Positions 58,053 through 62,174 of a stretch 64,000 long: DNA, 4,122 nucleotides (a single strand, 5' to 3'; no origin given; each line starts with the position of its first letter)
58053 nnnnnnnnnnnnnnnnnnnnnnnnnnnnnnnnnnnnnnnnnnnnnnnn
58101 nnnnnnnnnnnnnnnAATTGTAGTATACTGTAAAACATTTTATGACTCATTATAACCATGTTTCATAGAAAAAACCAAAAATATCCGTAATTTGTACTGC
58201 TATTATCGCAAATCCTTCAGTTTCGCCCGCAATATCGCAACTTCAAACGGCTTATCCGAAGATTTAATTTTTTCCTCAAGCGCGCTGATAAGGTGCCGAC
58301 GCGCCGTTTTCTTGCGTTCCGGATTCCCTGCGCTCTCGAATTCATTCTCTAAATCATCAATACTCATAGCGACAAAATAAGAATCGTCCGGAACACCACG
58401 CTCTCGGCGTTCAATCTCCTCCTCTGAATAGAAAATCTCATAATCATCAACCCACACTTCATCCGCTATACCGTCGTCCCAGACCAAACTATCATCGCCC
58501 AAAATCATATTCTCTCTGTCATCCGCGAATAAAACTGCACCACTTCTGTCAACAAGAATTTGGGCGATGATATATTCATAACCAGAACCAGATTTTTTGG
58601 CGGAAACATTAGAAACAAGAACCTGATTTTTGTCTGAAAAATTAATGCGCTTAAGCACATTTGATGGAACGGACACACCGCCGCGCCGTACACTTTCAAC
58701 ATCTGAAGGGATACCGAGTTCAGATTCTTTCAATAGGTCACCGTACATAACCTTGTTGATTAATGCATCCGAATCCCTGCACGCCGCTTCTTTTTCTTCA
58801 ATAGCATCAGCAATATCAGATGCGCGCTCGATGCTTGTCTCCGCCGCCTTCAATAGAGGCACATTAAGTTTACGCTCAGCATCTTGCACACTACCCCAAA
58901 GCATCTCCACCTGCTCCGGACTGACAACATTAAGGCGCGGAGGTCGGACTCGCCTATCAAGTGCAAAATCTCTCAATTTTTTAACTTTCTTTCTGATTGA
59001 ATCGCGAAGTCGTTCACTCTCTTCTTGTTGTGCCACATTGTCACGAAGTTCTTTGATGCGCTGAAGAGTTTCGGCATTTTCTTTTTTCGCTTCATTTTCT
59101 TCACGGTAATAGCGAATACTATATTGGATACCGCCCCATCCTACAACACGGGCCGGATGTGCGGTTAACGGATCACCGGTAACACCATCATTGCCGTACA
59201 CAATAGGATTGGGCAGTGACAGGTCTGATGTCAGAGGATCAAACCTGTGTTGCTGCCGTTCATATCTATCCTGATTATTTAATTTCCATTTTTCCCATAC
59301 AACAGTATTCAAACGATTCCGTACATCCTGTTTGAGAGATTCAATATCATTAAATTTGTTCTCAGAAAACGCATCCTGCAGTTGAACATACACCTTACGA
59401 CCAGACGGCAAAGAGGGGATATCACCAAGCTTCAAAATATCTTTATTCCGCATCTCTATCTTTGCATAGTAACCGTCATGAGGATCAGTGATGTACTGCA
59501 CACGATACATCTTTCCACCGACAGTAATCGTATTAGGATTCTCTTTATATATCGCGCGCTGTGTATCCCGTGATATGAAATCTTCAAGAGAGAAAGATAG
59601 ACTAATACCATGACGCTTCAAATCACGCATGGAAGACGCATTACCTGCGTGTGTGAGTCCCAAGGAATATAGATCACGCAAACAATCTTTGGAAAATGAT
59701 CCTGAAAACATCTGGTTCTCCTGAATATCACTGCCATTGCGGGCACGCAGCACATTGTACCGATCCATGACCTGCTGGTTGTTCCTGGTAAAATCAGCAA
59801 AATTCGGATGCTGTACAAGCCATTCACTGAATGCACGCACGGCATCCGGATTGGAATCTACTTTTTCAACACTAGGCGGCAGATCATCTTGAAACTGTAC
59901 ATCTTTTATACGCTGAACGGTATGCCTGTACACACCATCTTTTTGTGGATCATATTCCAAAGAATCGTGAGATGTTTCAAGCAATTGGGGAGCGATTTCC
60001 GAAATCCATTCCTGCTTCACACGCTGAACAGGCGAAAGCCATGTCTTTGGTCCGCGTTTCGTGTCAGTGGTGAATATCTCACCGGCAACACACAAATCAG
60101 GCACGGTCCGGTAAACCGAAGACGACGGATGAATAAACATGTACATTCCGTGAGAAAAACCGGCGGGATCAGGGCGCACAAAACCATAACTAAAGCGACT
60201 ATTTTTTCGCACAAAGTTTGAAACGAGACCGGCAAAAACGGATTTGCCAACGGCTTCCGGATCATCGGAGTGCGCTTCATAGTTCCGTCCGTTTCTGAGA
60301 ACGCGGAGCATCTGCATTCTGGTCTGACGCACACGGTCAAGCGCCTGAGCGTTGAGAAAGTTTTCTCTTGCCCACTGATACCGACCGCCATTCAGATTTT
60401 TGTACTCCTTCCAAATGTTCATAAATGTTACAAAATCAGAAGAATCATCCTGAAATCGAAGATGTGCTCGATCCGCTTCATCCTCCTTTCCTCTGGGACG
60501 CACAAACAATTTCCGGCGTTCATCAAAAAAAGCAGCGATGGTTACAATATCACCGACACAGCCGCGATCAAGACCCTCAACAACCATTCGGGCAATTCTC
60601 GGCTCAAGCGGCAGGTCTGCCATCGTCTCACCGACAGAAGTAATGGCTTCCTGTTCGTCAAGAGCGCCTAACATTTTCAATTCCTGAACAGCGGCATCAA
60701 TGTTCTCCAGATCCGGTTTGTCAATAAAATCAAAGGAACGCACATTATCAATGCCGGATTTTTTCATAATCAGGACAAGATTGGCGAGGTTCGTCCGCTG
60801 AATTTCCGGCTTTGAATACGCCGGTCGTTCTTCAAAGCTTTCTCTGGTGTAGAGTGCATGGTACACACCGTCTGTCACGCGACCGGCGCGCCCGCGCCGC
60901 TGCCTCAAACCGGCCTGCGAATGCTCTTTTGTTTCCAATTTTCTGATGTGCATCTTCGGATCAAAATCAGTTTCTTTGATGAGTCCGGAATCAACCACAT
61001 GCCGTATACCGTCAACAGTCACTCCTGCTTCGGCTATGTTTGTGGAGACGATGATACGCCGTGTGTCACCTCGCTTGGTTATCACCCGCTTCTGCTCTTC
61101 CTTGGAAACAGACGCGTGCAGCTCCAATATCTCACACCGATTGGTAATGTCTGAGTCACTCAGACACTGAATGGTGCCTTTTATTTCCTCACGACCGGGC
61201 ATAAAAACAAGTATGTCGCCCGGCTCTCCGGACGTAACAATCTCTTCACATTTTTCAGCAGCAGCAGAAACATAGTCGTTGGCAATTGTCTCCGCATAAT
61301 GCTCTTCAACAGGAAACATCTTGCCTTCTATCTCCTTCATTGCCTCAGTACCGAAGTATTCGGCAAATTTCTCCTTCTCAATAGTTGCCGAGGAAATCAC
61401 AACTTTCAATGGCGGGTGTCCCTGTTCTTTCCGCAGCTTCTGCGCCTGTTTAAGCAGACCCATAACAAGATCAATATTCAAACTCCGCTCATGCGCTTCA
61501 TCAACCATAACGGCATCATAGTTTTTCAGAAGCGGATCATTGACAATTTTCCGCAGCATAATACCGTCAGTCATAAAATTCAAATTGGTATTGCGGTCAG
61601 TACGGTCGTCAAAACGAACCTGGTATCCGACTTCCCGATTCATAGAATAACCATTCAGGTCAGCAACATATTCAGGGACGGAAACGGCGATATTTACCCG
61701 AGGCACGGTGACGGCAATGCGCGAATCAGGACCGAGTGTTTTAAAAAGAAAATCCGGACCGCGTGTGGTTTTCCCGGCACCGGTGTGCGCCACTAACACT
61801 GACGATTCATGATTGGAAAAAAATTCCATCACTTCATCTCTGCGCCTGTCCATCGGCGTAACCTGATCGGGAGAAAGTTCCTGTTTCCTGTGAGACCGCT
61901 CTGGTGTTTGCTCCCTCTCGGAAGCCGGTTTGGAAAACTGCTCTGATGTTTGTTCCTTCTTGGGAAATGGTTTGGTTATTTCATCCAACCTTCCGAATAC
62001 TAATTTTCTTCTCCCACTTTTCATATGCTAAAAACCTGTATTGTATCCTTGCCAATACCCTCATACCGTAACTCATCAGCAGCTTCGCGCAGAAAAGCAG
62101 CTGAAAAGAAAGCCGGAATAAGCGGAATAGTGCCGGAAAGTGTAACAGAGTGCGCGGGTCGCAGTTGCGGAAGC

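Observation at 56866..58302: An approximately 100 bp direct repeat brackets a GC-rich dapB plus truncated polyprenyl-synthase insertion at the helicase 3' end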

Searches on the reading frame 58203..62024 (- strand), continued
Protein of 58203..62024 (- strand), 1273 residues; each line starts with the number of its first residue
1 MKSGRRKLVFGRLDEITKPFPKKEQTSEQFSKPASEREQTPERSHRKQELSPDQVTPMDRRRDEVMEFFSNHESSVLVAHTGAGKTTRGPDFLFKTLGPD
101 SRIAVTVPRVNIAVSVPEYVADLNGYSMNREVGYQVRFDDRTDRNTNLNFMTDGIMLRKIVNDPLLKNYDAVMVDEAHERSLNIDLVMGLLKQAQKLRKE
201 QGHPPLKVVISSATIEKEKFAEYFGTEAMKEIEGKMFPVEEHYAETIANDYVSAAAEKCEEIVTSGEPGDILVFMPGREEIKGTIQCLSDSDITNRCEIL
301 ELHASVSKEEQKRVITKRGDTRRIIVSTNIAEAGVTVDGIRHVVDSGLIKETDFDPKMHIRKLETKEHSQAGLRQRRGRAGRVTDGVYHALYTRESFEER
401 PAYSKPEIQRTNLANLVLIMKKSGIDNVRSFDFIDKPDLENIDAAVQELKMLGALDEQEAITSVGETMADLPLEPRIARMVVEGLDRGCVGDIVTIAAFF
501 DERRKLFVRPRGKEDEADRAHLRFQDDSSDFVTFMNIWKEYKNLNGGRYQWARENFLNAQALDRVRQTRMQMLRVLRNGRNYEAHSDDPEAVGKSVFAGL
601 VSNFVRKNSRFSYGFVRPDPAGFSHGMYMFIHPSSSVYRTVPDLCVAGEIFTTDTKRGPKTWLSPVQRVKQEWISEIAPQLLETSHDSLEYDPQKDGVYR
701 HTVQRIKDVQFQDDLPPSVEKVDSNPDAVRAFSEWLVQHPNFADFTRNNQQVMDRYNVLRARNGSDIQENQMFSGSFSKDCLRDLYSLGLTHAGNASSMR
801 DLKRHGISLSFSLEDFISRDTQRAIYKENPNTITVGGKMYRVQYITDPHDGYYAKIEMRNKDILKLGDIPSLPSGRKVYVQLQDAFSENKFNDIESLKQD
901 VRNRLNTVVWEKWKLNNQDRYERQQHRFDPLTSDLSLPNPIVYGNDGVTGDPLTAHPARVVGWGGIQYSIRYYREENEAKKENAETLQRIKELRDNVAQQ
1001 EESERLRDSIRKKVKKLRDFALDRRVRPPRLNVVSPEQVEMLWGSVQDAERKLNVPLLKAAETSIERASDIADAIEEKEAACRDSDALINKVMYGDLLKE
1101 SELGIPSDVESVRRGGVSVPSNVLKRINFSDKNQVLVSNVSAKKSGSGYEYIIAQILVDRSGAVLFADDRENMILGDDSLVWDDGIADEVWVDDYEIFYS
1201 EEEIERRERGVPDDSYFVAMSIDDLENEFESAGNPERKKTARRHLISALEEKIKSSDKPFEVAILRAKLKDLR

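Call 22: find_encoding_contigs(protein=P0004, flank=10000, max_places=3)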
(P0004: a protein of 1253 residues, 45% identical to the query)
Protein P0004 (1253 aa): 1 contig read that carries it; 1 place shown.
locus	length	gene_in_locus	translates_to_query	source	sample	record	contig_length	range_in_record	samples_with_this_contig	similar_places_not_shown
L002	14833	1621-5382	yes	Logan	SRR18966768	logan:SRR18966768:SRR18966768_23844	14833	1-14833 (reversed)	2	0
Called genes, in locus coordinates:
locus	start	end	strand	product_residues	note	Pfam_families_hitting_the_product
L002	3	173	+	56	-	?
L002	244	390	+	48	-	-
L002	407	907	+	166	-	-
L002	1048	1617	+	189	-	-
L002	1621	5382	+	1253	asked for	PF00270:DEAD (weak), PF04851:ResIII (faint), PF00271:Helicase_C, PF04408:WHD_HA2, PF21010:HA2_C, PF07717:OB_NTP_bind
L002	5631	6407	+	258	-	-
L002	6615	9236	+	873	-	-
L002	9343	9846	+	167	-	PF13274:SocA_Panacea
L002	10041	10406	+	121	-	-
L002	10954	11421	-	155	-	PF01668:SmpB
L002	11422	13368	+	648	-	PF00004:AAA, PF20720:nSTAND3 (faint), PF17862:AAA_lid_3, PF01434:Peptidase_M41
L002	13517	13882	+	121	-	-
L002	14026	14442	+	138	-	-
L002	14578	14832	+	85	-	?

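Call 30: list_cluster_members(proteins=[P0001, P0241, P0121, P0122, P0123, P0002, P0003, P0007])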
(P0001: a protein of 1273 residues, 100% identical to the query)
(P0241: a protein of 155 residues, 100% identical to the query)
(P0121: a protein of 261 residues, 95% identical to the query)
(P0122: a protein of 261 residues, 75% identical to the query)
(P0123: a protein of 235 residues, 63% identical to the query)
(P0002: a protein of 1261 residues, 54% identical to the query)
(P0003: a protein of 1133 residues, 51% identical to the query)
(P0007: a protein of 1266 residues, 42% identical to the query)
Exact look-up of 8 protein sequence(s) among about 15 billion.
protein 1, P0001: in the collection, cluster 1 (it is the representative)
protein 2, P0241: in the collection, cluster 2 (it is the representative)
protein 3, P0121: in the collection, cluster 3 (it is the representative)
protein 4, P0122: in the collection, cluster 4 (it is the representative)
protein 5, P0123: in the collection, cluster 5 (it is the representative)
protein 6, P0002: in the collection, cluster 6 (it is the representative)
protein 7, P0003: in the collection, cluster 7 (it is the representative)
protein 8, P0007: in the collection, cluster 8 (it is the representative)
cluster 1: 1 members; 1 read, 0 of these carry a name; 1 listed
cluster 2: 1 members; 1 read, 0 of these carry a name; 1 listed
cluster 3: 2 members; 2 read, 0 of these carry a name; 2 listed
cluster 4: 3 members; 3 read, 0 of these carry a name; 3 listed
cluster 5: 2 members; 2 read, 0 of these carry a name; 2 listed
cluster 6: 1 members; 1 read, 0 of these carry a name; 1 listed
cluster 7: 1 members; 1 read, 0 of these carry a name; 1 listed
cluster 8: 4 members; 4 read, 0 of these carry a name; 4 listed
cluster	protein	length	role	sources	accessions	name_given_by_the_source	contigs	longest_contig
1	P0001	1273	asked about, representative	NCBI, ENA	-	-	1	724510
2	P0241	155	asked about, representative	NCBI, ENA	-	-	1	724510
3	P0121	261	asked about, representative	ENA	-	-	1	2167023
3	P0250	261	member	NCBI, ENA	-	-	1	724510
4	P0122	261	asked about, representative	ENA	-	-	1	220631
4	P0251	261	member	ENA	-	-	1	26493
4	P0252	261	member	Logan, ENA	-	-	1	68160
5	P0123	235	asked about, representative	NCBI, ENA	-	-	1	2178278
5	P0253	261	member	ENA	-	-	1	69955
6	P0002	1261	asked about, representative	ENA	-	-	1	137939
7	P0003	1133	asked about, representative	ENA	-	-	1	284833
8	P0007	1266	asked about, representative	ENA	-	-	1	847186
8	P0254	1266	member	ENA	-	-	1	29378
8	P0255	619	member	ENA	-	-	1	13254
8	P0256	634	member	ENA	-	-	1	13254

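Call 54: find_encoding_contigs(protein=P0003, flank=6000, max_places=2)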
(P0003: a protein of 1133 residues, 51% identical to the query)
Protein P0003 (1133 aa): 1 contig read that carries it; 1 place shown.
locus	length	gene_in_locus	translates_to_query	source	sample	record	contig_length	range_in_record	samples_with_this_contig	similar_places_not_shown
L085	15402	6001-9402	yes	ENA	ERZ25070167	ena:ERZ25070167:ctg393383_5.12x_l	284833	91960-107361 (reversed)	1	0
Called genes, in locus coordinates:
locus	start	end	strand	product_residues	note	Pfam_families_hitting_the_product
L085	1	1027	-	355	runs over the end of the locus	-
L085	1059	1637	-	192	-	PF01330:RuvA_N, PF14520:HHH_5 (weak), PF07499:RuvA_C (weak)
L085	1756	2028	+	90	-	PF01649:Ribosomal_S20p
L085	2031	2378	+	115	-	PF01588:tRNA_bind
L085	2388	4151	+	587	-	PF00133:tRNA-synt_1, PF01406:tRNA-synt_1e (faint), PF09334:tRNA-synt_1g, PF19303:Anticodon_3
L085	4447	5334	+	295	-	PF13406:SLT_2 (faint)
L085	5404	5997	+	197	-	-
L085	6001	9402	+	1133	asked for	PF00270:DEAD, PF00271:Helicase_C, PF04408:WHD_HA2, PF21010:HA2_C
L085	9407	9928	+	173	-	-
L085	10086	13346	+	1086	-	PF00560:LRR_1 (faint), PF23598:LRR_14 (weak)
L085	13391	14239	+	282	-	PF01245:Ribosomal_L19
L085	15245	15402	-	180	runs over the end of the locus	PF06114:Peptidase_M78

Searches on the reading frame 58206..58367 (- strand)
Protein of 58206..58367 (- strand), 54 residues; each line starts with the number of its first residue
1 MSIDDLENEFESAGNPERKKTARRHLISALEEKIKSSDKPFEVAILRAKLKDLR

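Call 51: search_protein_representatives(protein=window:58206-58367:-)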
Query: 54 residues. Proteins with E-value up to 0.001 (for the whole library): 2; up to 1e-10: 1; up to 1e-30: 0. The best 2 are listed.
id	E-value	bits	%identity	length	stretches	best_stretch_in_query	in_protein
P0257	2.4e-12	61.8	63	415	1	2-53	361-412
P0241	3.8e-06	42.6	76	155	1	18-54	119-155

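Call 55: find_encoding_contigs(protein=P0257, flank=6000, max_places=2)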
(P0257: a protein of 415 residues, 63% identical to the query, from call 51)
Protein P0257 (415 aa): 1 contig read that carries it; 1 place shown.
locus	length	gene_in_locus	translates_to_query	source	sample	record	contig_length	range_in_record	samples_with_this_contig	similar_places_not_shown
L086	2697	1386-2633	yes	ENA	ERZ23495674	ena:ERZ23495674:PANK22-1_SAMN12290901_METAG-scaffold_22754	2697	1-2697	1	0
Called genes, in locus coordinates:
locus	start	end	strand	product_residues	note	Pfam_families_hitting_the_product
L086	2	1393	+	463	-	?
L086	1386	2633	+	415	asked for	-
